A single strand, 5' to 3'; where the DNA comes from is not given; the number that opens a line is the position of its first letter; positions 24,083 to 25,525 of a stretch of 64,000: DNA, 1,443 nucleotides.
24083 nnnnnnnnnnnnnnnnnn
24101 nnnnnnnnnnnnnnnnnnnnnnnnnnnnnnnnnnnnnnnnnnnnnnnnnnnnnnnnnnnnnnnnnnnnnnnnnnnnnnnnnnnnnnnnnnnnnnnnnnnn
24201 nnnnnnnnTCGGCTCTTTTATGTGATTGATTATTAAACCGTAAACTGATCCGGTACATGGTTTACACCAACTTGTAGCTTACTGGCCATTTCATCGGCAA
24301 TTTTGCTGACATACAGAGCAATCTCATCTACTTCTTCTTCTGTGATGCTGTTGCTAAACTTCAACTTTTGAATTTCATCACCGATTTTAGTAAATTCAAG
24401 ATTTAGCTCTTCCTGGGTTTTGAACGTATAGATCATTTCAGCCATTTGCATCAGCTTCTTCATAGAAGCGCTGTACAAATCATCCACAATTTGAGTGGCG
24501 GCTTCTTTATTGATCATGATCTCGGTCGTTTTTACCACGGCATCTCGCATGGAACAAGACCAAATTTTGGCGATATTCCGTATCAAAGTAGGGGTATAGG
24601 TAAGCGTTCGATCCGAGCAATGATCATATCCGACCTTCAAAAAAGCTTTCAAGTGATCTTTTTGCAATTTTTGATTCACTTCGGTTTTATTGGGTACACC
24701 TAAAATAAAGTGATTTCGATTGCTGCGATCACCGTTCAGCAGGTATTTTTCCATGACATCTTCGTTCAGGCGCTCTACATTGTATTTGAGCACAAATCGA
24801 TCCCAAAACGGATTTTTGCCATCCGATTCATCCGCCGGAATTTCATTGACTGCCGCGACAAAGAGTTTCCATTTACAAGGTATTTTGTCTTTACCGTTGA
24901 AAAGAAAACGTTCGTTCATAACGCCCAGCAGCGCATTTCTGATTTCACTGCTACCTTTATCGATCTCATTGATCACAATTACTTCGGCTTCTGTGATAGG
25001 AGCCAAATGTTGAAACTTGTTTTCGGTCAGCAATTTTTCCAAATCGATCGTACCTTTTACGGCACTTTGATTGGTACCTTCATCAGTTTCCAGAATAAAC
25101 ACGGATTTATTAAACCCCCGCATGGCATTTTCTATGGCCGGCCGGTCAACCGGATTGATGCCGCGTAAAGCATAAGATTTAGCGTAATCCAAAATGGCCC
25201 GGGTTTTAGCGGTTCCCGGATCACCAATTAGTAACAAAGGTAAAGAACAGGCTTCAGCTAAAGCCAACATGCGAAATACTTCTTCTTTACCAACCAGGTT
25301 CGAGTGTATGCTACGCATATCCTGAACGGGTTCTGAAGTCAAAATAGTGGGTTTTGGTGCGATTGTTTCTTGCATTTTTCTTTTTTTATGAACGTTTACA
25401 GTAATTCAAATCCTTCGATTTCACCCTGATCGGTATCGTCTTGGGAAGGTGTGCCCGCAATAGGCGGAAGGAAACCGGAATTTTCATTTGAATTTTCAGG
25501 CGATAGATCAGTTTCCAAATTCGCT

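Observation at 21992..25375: CobS/MoxR-like AAA+ ATPase paired with a CobT-like vWA protein carrying an about 200-residue poly-acidic tract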

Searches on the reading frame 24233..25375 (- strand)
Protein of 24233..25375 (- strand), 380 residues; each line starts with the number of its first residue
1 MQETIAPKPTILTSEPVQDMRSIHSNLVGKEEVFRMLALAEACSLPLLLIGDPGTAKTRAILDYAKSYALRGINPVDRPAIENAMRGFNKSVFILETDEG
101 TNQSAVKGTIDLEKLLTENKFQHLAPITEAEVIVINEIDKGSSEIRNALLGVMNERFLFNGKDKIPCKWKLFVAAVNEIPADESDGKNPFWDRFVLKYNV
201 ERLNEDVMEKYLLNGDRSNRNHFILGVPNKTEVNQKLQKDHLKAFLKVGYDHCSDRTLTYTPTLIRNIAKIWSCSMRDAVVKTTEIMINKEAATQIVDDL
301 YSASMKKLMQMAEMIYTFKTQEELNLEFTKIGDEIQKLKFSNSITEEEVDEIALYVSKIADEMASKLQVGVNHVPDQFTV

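Call 3: search_protein_families(library=pfam, proteins=[window:24233-25375:-], max_evalue=1)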
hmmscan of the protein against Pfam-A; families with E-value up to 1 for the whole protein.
window:24233-25375:- (380 aa): 7 families
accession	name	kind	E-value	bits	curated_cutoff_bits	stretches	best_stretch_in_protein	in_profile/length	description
PF20030.5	bpMoxR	-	1.9e-24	86.4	27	2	103-222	70-188/205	MoxR domain in the MoxR-vWA-beta-propeller ternary systems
PF07728.20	AAA_5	-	9.4e-13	48.8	22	1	46-194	1-139/139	AAA domain (dynein-related subfamily)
PF07726.17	AAA_3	-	0.0039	17.5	27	1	125-177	59-110/131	ATPase family associated with various cellular activities (AAA)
PF07724.20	AAA_2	-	0.005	17.3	27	1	131-189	77-136/166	AAA domain (Cdc48 subfamily)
PF00493.29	MCM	-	0.017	14.7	23.3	0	46-71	59-83/224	MCM P-loop domain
PF00004.35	AAA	-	0.058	14.3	21.2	1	47-155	1-94/131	ATPase family associated with various cellular activities (AAA)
PF13245.12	AAA_19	-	0.19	12.3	25.1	0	46-153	13-114/134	AAA domain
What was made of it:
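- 24233..25375 (-): MoxR-class AAA+ ATPase gene (380 aa). Walker A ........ is at residues 51-58 (25202-25225). The Walker B position reads NEIDK at residues 136-140 (24956-24970), with Asn in place of the usual Asp. Sensor-1 is N177, the Arg finger is R193 (FWDRF) and sensor-2 is R256 (SDRTL). Pfam bpMoxR PF20030 scores 86.4 bits (cut-off 27) and AAA_5 48.8 bits (call 3).
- On MoxR-class AAA+ ATPases (Pfam AAA_5 / bpMoxR): bpMoxR scores 86.4 bits (cut-off 27) and AAA_5 48.8 bits (cut-off 22) (call 3).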

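Call 4: search_protein_families(library=phrogs, proteins=[window:24233-25375:-], max_evalue=0.01)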
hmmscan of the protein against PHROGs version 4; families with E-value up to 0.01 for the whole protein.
window:24233-25375:- (380 aa): 6 families
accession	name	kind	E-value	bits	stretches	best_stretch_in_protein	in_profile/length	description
phrog_19600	-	other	1.2e-12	48.3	1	127-214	146-230/447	ATPase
phrog_20895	-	other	3.5e-09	36.7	1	25-197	35-192/586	ATPase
phrog_26492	-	other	1.3e-07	31.5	1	10-195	15-185/618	ATPase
phrog_16448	-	other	6.3e-06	25.7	1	32-269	437-646/680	ATPase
phrog_10371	-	DNA, RNA and nucleotide metabolism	0.0014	17.9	0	10-73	293-354/683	DNA helicase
phrog_1297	-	other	0.0036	17.3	1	31-338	12-298/356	ATPase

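Call 5: search_protein_families(library=ncbifam, proteins=[window:24233-25375:-], max_evalue=1)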
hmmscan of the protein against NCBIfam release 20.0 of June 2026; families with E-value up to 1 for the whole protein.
window:24233-25375:- (380 aa): 4 families
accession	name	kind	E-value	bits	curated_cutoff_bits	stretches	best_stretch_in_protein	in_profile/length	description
NF010054.0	PRK13531.1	equivalog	6.3e-11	42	681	1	23-221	18-198/498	ATPase RavA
TIGR00368.1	TIGR00368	hypoth_equivalog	0.019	13.6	362.4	1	24-60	191-227/499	YifB family Mg chelatase-like AAA ATPase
NF007365.0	PRK09862.1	equivalog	0.036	12.7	530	1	21-59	187-225/506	YifB family Mg chelatase-like AAA ATPase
NF003995.0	PRK05472.2-4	subfamily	0.065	12.8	126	1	276-343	141-206/213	redox-sensing transcriptional repressor Rex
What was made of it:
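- Closest known: RavA-ViaA. Different: The ATPase scores 42 bits against the NCBIfam RavA equivalog, whose cut-off is 681 (call 5).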

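Call 6: search_protein_families(library=padloc, proteins=[window:24233-25375:-], max_evalue=1)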
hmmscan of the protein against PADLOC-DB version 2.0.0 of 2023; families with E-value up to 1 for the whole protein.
window:24233-25375:- (380 aa): 0 families

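Call 8: search_dna_similar(query=window:24233-25375:-, collection=phages, mode=protein, max_rows=30)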
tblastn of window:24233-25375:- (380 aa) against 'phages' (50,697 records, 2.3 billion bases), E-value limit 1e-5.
Records with a match: 24; places in all: 24; records where one place covers at least 80% of the query: 0.
Best place of each record, by identity: <60% 24.
By first word of the organism name: Sulfolobus 9; Bacteriophage 4; Salmonella 3; Campylobacter 2; Acidianus 2; Bicaudavirus 2; Escherichia 1; Moorella 1.
By host as written in the record: Sulfolobus 6; - 5; Campylobacter jejuni 2; Homo sapiens 2; Sulfolobus solfataricus P2 2; Escherichia coli O157:H7 ATCC 43895 1; Salmonella enterica subsp. enterica serovar Kentucky 1; Moorella thermoacetica DSM 103132 1; and 4 more.
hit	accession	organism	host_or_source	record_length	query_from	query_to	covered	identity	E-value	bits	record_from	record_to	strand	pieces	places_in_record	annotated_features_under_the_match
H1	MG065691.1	Campylobacter phage A11a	Campylobacter jejuni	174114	5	234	61%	25.6%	4e-7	58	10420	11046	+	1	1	record has no annotation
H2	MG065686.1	Campylobacter phage A18a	Campylobacter jejuni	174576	5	234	61%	25.6%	4e-7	58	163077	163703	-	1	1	record has no annotation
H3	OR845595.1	Escherichia phage ECO95 1-6-1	Escherichia coli O157:H7 ATCC 43895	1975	5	240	62%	24.2%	5e-7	57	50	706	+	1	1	record has no annotation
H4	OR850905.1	Salmonella phage S.Kent 1-2-1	Salmonella enterica subsp. enterica ...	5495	5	240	62%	24.2%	6e-7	57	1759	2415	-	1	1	record has no annotation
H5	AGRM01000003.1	Salmonella enterica subsp. houtenae str. ATCC BAA-1581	Homo sapiens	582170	5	240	62%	24.2%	6e-7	57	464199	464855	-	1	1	ATPase family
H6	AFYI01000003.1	Salmonella enterica subsp. enterica serovar Infantis str. ...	Homo sapiens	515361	5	240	62%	24.2%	7e-7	57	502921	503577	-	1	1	ATPase family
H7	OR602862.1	Moorella phage MTATph1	Moorella thermoacetica DSM 103132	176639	23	220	52%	28.5%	1e-7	60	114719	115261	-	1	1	ATPase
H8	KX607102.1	Acidianus two-tailed phage variant 1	Acidianus convivator AA9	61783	3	209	54%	27.1%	5e-7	58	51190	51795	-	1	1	MoxR-type AAA-ATPase viral structural protein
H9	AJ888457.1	Bicaudavirus pozzuoliense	-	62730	3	209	54%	27.1%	5e-7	58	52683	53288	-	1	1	hypothetical protein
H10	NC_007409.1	Bicaudavirus pozzuoliense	Acidianus convivator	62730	3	209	54%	27.1%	5e-7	58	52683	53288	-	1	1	ATPase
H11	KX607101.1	Acidianus two-tailed virus 2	Sulfolobus solfataricus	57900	3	209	54%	26.7%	2e-7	59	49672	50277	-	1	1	MoxR-type AAA ATPase virus structural protein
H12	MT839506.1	Bacteriophage sp.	human fecal samples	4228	12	237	59%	23.7%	1e-8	63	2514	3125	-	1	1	record has no annotation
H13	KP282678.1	Sulfolobus monocaudavirus SMV4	Sulfolobus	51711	27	211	49%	28.9%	6e-10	67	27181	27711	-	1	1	putative 2-component regulator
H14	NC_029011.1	Sulfolobus monocaudavirus SMV4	Sulfolobus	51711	27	211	49%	28.9%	6e-10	67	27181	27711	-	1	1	ATPase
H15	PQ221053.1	Sulfolobus phage SMV1a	Sulfolobus islandicus REY15A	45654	27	211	49%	28.9%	8e-10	67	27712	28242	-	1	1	ATPase RavA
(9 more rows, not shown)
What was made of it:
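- Closest known: Acidianus two-tailed virus p618. Same: The ATV ATPase is detectable by tblastn: 27% identity over 54% of the query, E = 5e-7 (call 8).
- The ATPase's detectable relatives in phage records include the ATV and Sulfolobus monocaudavirus MoxR ATPases (call 8).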

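Call 18: find_homologous_proteins(query=window:24233-25375:-, max_evalue=0.001)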
Query window:24233-25375:- (380 aa): 925 proteins with E <= 0.001 among 3604 candidates; the best 120 are listed.
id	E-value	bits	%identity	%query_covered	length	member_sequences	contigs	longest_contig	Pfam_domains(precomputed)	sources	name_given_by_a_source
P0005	7.6e-249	843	100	100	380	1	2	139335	PF20030.6,PF07728.21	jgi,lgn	jgi:MoxR-like ATPase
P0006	1.8e-97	345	48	95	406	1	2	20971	PF20030.6,PF07728.21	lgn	-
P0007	9.1e-97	343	47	94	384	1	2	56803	PF20030.6,PF07728.21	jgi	jgi:hypothetical protein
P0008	1.1e-96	342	47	94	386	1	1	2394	PF20030.6,PF07728.21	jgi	jgi:hypothetical protein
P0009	5.0e-96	340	46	98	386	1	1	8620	PF20030.6,PF07728.21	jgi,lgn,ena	-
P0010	1.7e-95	338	48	90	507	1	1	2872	PF20030.6,PF07728.21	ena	-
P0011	5.5e-95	337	47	92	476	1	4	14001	PF20030.6,PF07728.21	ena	-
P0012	5.6e-95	337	47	92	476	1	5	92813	PF20030.6,PF07728.21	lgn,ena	-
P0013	6.3e-95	337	47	92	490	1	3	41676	PF20030.6,PF07728.21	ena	-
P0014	6.4e-95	337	47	92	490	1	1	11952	PF20030.6,PF07728.21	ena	-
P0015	6.4e-95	337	47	92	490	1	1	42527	PF20030.6,PF07728.21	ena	-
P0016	6.4e-95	337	47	92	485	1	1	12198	PF20030.6,PF07728.21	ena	-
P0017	7.3e-95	336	45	95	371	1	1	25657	PF20030.6,PF07728.21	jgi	-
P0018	7.8e-95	336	47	90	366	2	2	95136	PF20030.6,PF00004.36,PF07728.21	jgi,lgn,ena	jgi:hypothetical protein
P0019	1.5e-94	335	48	90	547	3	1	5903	PF20030.6,PF07728.21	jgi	jgi:MoxR-like ATPase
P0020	2.4e-94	335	47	92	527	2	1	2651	PF20030.6,PF07728.21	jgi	jgi:MoxR-like ATPase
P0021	3.0e-94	334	44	94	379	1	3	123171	PF20030.6,PF07728.21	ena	-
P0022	3.1e-94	334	45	94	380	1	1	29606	PF20030.6,PF07728.21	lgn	-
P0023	4.9e-94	334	45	94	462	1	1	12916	PF20030.6,PF07728.21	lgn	-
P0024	9.7e-94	333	47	92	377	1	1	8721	PF20030.6,PF07728.21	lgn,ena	-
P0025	9.7e-94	333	45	92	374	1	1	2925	PF20030.6,PF07728.21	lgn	-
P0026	1.0e-93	333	44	91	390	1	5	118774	PF20030.6,PF07724.21,PF07728.21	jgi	jgi:MoxR-like ATPase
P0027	1.0e-93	333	46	92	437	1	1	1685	PF20030.6,PF07728.21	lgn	-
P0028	1.1e-93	333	47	92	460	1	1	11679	PF20030.6,PF07728.21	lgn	-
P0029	1.2e-93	332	46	94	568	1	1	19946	PF20030.6,PF07728.21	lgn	-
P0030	1.4e-93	332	48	84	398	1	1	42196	PF20030.6,PF07728.21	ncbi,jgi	jgi:MoxR-like ATPase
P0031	1.4e-93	332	47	92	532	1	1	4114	PF20030.6,PF07728.21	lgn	-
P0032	1.5e-93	332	49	84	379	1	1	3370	PF20030.6,PF07728.21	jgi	jgi:MoxR-like ATPase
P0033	1.8e-93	332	47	93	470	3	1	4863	PF20030.6,PF07728.21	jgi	jgi:MoxR-like ATPase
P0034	1.8e-93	332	46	93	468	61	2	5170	PF20030.6,PF07728.21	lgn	-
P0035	1.9e-93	332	47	92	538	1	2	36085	PF20030.6,PF07728.21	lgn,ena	-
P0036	2.2e-93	332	47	92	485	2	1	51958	PF20030.6,PF07728.21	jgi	jgi:MoxR-like ATPase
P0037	2.3e-93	331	47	90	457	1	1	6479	PF20030.6,PF07728.21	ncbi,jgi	jgi:MoxR-like ATPase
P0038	2.7e-93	331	47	90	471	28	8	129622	PF20030.6,PF07728.21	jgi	jgi:MoxR-like ATPase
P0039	2.7e-93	331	44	94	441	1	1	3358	PF20030.6,PF07728.21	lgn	-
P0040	2.8e-93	331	46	93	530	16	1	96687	PF20030.6,PF07724.21,PF00004.36,PF07728.21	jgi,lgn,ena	jgi:MoxR-like ATPase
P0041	2.8e-93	331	45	94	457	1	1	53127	PF20030.6,PF07728.21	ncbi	-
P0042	2.8e-93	331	44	96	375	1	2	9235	PF20030.6,PF07728.21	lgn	-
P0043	2.9e-93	331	49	84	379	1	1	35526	PF20030.6,PF07728.21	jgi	jgi:MoxR-like ATPase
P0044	2.9e-93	331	49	84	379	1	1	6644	PF20030.6,PF07728.21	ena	-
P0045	2.9e-93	331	49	84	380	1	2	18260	PF20030.6,PF07728.21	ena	-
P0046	3.0e-93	331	48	84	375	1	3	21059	PF20030.6,PF07728.21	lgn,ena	-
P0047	3.0e-93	331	47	90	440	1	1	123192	PF20030.6,PF07728.21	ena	-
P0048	3.1e-93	331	47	92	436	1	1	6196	PF20030.6,PF07728.21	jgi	-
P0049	3.2e-93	331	46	90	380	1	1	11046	PF20030.6,PF07728.21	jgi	-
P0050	3.4e-93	331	49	84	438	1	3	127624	PF20030.6,PF07728.21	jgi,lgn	jgi:MoxR-like ATPase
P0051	3.4e-93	331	49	84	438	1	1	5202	PF20030.6,PF07728.21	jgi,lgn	jgi:MoxR-like ATPase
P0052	3.6e-93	331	48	84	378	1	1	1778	PF20030.6,PF07728.21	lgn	-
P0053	3.8e-93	331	48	84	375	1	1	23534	PF20030.6,PF07728.21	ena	-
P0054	3.9e-93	331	48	84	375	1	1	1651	PF20030.6,PF07728.21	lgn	-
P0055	4.0e-93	331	46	94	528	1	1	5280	PF20030.6,PF00004.36,PF07728.21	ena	-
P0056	4.0e-93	331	46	93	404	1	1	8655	PF20030.6,PF07728.21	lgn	-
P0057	4.0e-93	331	46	92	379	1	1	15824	PF20030.6,PF07728.21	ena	-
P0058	4.0e-93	331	48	84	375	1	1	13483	PF20030.6,PF07728.21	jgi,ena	-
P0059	4.0e-93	331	48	84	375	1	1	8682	PF20030.6,PF07728.21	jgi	-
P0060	4.2e-93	331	49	84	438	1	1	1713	PF20030.6,PF07728.21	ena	-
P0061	4.4e-93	331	49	84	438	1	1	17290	PF20030.6,PF07728.21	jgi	jgi:MoxR-like ATPase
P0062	4.5e-93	331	45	94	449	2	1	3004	PF20030.6,PF07728.21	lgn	-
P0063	4.5e-93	331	46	92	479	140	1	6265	PF20030.6,PF07728.21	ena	-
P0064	4.5e-93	331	49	84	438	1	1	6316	PF20030.6,PF07728.21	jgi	jgi:MoxR-like ATPase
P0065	4.9e-93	330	48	84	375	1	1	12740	PF20030.6,PF07728.21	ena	-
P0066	5.0e-93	330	48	84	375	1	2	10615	PF20030.6,PF07728.21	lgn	-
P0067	5.2e-93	330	48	84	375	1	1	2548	PF20030.6,PF07728.21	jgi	jgi:MoxR-like ATPase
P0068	5.2e-93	330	48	84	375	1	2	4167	PF20030.6,PF07728.21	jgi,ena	jgi:MoxR-like ATPase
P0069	5.4e-93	330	45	94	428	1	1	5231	PF20030.6,PF07728.21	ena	-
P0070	5.5e-93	330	48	84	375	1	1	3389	PF20030.6,PF07728.21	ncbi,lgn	-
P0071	5.6e-93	330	48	90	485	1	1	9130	PF20030.6,PF07728.21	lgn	-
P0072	6.5e-93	330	45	94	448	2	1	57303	PF20030.6,PF07728.21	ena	-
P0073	6.5e-93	330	48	84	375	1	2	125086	PF20030.6,PF07728.21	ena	-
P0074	6.7e-93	330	45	95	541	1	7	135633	PF20030.6,PF07728.21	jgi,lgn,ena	-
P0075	6.9e-93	330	48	84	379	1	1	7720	PF20030.6,PF07728.21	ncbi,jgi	jgi:MoxR-like ATPase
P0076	7.0e-93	330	46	92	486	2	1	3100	PF20030.6,PF07728.21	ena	-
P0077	7.1e-93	330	48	84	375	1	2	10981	PF20030.6,PF07728.21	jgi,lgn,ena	jgi:MoxR-like ATPase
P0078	7.2e-93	330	48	84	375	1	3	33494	PF20030.6,PF07728.21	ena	-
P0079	7.2e-93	330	46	92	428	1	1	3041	PF20030.6,PF07728.21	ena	-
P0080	7.3e-93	330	46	94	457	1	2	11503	PF20030.6,PF07728.21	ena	-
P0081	7.8e-93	330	46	93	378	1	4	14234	PF20030.6,PF07728.21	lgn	-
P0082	7.9e-93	330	49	84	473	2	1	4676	PF20030.6,PF07728.21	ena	-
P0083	8.0e-93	330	46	90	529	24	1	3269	PF20030.6,PF07728.21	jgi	jgi:MoxR-like ATPase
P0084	8.1e-93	330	46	88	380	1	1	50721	PF20030.6,PF07728.21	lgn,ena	-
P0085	8.1e-93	330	47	90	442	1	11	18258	PF20030.6,PF07728.21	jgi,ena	-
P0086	8.2e-93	330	47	90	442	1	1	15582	PF20030.6,PF07728.21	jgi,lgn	-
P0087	8.4e-93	330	48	84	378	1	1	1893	PF20030.6,PF07728.21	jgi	jgi:MoxR-like ATPase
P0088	8.7e-93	330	47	90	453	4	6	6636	PF20030.6,PF07728.21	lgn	-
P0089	8.8e-93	330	46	92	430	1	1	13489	PF20030.6,PF07728.21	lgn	-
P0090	9.2e-93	330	44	94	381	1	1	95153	PF20030.6,PF07728.21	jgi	jgi:MoxR-like ATPase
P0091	9.4e-93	329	48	84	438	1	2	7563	PF20030.6,PF07728.21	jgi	-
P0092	9.8e-93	329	47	92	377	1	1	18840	PF20030.6,PF07728.21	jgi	-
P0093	9.9e-93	329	46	90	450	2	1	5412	PF20030.6,PF07728.21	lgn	-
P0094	9.9e-93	329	46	92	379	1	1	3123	PF20030.6,PF07728.21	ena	-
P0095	1.0e-92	329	46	90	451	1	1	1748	PF20030.6,PF07728.21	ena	-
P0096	1.1e-92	329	48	84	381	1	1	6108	PF20030.6,PF07728.21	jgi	jgi:MoxR-like ATPase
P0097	1.1e-92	329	48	84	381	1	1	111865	PF20030.6,PF07728.21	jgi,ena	jgi:MoxR-like ATPase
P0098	1.1e-92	329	48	84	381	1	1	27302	PF20030.6,PF07728.21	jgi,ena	jgi:MoxR-like ATPase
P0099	1.1e-92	329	48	84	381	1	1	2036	PF20030.6,PF07728.21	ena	-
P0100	1.1e-92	329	45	95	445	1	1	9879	PF20030.6,PF07728.21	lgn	-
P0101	1.1e-92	329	45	95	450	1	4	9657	PF20030.6,PF07728.21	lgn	-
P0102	1.1e-92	329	44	94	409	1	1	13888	PF20030.6,PF07728.21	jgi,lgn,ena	jgi:MoxR-like ATPase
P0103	1.1e-92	329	45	94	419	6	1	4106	PF20030.6,PF07728.21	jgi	jgi:MoxR-like ATPase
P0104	1.1e-92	329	46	92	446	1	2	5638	PF20030.6,PF07728.21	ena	-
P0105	1.1e-92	329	46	93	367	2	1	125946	PF20030.6,PF00004.36,PF07728.21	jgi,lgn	-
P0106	1.2e-92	329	48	84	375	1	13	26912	PF20030.6,PF07728.21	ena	-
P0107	1.3e-92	329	46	92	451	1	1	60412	PF20030.6,PF07728.21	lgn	-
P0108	1.4e-92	329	48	84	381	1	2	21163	PF20030.6,PF07728.21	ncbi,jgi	jgi:MoxR-like ATPase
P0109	1.4e-92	329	46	92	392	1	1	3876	PF20030.6,PF07724.21,PF07728.21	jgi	jgi:MoxR-like ATPase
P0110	1.4e-92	329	46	92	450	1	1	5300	PF20030.6,PF07728.21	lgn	-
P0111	1.4e-92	329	46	94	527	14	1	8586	PF20030.6,PF07728.21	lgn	-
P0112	1.5e-92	329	46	92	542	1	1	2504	PF20030.6,PF07728.21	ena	-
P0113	1.5e-92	329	46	92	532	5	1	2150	PF20030.6,PF07728.21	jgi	jgi:MoxR-like ATPase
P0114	1.5e-92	329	44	94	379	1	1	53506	PF20030.6,PF07728.21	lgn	-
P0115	1.5e-92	329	48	84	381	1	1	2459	PF20030.6,PF07728.21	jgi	jgi:MoxR-like ATPase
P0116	1.5e-92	329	48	84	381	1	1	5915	PF20030.6,PF07728.21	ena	-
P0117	1.5e-92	329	48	84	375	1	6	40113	PF20030.6,PF07728.21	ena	-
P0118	1.5e-92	329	46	92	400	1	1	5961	PF20030.6,PF07728.21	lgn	-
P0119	1.6e-92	329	45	96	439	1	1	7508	PF20030.6,PF07728.21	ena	-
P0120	1.6e-92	329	48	84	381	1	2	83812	PF20030.6,PF07728.21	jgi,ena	jgi:MoxR-like ATPase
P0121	1.6e-92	329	48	84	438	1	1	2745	PF20030.6,PF07728.21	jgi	jgi:MoxR-like ATPase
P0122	1.6e-92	329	46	92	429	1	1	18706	PF20030.6,PF07728.21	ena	-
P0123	1.7e-92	329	46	92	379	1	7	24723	PF20030.6,PF07728.21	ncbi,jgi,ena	jgi:MoxR-like ATPase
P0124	1.8e-92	329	46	92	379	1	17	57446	PF20030.6,PF07728.21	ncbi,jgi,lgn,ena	jgi:AAA domain (dynein-related subfamily).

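Call 22: find_encoding_contigs(protein=P0124, flank=6000, max_places=3)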
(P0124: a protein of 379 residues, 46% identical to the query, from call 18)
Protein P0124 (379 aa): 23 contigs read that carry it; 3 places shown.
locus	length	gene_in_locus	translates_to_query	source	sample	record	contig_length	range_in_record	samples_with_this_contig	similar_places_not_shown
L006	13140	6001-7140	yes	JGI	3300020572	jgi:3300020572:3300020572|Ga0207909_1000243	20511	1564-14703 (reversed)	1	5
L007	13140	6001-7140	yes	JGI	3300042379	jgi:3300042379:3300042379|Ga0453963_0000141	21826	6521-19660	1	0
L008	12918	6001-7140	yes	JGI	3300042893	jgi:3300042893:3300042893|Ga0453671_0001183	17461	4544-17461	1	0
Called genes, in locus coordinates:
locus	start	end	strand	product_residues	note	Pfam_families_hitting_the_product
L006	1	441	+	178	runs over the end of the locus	-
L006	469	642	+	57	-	-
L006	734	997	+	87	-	-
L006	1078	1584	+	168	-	-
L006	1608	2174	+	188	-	-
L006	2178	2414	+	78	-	-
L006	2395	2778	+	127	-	-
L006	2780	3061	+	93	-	-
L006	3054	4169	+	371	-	PF00270:DEAD (faint), PF04851:ResIII (weak), PF00271:Helicase_C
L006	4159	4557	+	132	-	-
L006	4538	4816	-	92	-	-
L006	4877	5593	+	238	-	PF03167:UDG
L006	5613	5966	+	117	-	-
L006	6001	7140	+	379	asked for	PF20030:bpMoxR, PF07728:AAA_5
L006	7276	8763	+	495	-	-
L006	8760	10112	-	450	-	-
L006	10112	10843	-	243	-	-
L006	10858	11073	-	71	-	-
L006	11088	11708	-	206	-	-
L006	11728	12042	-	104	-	-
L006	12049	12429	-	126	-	-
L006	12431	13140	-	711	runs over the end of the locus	PF00963:Cohesin (faint)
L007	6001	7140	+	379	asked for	PF20030:bpMoxR, PF07728:AAA_5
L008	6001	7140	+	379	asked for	PF20030:bpMoxR, PF07728:AAA_5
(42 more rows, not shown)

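Call 23: find_encoding_contigs(protein=P0038, flank=6000, max_places=2)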
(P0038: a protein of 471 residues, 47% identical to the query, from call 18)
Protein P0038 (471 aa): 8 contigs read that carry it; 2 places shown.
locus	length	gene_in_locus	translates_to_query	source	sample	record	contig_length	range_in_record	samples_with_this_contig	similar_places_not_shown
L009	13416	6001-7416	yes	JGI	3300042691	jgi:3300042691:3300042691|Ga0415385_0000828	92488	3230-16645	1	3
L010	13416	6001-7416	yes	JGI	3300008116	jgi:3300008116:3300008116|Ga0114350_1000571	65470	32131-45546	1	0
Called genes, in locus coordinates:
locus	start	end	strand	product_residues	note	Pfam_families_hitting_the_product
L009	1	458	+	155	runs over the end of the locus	-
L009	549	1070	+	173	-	-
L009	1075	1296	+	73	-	-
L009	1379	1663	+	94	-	-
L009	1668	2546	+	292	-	-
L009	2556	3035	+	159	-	PF14025:DUF4241 (faint)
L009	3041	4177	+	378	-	PF00270:DEAD (faint), PF04851:ResIII, PF00271:Helicase_C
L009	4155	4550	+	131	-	-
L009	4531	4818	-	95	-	-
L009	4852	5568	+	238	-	PF03167:UDG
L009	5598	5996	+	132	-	-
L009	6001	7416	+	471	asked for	PF20030:bpMoxR, PF07728:AAA_5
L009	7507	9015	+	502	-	-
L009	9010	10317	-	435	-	-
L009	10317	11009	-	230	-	-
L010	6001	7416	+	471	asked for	PF20030:bpMoxR, PF07728:AAA_5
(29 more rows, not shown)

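Call 24: find_encoding_contigs(protein=P0007, flank=6000, max_places=2)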
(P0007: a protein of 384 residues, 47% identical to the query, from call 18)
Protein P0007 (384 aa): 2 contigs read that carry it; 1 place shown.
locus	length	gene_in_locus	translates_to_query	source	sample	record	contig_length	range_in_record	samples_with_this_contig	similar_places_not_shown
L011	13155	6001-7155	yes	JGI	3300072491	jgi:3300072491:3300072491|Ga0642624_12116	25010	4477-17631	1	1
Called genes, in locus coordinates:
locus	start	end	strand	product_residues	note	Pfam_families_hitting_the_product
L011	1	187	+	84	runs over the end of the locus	-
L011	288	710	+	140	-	-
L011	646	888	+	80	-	-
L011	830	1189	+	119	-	-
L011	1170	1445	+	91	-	-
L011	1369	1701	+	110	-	-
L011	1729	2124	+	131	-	-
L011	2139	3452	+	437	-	PF00271:Helicase_C (weak)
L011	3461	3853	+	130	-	PF12957:DUF3846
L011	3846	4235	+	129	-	-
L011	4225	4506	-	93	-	-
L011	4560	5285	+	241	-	PF03167:UDG (weak)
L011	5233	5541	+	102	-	-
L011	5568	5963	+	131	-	-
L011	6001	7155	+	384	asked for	PF20030:bpMoxR, PF07728:AAA_5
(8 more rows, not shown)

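Call 43: search_solved_structures(query=window:24233-25375:-, max_evalue=0.01)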
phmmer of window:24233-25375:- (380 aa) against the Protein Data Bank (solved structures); distinct sequences matched with E-value up to 0.01: 3.
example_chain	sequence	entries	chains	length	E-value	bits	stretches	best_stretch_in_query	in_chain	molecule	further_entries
3nbx_X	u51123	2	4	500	2.1e-08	37.2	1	103-219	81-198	ATPase ravA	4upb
6q7l_V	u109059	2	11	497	2.2e-08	37.1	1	103-219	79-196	ATPase RavA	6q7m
6q7l_U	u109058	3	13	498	2.2e-08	37.1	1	103-219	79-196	ATPase RavA | RavA | RavA + Mg-ADP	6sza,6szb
